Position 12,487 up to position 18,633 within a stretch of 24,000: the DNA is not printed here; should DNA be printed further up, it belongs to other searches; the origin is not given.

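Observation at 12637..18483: Helicase core interrupted by very large insertions and studded with four or five Cys clusters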

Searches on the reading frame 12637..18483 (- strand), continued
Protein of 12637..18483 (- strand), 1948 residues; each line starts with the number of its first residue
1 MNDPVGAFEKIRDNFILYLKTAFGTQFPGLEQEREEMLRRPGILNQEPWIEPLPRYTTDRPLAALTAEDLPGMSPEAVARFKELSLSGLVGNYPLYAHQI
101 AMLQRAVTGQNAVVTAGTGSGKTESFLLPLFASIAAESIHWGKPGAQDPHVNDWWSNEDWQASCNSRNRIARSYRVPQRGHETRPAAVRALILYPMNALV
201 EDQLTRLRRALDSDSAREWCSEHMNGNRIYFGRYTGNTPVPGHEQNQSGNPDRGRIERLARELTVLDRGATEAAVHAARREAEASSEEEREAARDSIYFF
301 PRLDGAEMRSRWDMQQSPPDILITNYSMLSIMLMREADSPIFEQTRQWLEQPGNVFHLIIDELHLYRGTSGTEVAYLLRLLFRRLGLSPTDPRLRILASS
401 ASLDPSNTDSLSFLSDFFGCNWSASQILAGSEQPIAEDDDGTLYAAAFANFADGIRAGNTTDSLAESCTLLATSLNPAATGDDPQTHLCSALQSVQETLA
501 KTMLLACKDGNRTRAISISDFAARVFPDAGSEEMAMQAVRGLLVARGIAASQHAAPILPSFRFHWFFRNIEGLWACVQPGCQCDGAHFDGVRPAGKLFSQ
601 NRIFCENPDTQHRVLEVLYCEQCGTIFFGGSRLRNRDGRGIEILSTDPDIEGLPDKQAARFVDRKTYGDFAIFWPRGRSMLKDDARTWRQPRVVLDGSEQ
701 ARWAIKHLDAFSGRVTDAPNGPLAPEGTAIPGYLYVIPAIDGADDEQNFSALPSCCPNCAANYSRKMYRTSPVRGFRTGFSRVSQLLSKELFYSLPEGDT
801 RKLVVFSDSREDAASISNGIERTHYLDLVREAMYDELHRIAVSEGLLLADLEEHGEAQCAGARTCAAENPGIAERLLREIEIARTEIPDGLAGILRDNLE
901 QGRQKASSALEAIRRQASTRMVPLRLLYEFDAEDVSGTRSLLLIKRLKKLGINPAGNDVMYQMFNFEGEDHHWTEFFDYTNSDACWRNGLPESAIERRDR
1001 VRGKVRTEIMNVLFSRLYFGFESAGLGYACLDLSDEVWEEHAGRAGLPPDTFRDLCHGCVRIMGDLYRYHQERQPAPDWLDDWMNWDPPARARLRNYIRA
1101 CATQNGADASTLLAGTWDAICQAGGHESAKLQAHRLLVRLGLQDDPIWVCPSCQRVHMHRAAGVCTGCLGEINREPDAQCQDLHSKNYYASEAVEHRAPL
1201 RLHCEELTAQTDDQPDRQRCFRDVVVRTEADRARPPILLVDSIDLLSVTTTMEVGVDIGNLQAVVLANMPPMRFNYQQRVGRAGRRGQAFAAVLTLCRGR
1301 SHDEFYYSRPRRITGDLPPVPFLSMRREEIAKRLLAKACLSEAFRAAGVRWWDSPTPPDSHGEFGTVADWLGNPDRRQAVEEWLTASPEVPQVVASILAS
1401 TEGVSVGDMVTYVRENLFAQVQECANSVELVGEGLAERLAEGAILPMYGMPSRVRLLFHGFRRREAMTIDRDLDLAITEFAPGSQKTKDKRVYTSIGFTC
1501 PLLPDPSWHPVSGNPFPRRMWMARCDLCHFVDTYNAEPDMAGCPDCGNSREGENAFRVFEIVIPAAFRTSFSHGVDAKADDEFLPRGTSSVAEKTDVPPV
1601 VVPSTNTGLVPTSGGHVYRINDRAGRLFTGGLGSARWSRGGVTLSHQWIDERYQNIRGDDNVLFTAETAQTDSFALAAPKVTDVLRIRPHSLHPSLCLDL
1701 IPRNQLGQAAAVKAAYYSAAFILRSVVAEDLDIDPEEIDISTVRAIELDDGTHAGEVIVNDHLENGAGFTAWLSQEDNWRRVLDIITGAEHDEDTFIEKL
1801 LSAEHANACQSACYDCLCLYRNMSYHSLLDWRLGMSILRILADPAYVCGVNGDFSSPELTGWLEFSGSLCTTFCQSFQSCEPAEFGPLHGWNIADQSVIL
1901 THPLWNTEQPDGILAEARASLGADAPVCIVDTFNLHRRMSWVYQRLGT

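Call 75: find_encoding_contigs(protein=P0059, flank=6000, max_places=1)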
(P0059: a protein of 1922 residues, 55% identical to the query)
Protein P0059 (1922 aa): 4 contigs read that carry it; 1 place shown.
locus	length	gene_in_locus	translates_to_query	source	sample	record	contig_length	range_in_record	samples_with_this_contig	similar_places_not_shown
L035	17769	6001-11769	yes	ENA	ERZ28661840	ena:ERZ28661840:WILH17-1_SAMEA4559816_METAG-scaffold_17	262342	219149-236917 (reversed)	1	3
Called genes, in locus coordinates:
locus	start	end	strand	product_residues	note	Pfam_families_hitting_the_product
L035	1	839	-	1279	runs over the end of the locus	PF01612:DNA_pol_A_exo1, PF00476:DNA_pol_A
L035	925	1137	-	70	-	PF12728:HTH_17 (weak)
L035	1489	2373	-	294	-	-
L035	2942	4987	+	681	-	-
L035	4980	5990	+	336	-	-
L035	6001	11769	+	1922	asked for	PF00270:DEAD, PF00271:Helicase_C (weak)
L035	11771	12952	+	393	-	PF12705:PDDEXK_1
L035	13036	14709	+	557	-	PF00145:DNA_methylase, PF00730:HhH-GPD, PF00633:HHH (weak)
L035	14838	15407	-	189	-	PF00589:Phage_integrase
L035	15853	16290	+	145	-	-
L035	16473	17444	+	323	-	PF01582:TIR (weak), PF13676:TIR_2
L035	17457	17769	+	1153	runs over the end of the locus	PF13513:HEAT_EZ (faint), PF20720:nSTAND3 (faint), PF02985:HEAT (faint), PF13646:HEAT_2 (weak)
